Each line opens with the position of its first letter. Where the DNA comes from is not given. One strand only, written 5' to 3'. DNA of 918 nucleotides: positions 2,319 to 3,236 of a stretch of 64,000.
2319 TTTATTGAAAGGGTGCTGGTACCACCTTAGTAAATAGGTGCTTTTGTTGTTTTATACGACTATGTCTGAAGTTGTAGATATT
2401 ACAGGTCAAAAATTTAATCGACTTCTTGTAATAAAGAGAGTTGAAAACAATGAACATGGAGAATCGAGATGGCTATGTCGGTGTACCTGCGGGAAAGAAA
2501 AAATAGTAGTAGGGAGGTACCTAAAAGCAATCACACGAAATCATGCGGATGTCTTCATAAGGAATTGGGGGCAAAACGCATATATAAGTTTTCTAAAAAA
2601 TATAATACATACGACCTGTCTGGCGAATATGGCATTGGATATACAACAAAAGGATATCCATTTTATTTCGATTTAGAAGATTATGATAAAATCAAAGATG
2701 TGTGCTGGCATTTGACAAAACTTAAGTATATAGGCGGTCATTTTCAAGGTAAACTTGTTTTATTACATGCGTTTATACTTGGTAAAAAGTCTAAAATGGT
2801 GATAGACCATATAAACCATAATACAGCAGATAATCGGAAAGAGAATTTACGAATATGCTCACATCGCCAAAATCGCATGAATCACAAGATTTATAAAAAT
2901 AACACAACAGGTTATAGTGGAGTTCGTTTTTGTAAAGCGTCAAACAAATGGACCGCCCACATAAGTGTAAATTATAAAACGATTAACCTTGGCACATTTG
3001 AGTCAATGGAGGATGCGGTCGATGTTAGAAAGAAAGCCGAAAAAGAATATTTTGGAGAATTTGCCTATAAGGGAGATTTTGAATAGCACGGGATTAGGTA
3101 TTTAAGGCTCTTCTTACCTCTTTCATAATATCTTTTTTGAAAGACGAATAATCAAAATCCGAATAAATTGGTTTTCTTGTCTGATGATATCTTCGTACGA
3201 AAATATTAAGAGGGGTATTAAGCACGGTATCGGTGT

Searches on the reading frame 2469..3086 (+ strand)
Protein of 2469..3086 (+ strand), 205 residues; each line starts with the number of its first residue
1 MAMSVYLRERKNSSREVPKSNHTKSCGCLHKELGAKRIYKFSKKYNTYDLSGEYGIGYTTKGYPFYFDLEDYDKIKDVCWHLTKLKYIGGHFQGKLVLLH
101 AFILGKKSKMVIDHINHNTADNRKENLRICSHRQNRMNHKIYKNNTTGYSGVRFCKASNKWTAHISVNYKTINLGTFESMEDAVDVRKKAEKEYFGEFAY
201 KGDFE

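Call 60: search_protein_families(library=pfam, proteins=[window:2469-3086:+], max_evalue=0.001)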
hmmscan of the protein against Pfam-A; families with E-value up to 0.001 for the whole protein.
window:2469-3086:+ (205 aa): 2 families
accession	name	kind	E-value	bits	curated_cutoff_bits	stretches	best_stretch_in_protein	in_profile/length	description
PF13392.12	HNH_3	-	7.2e-09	35.6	24.8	1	108-136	17-45/46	HNH endonuclease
PF00847.26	AP2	-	3.3e-06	27.8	33.3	1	147-183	1-40/54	AP2 domain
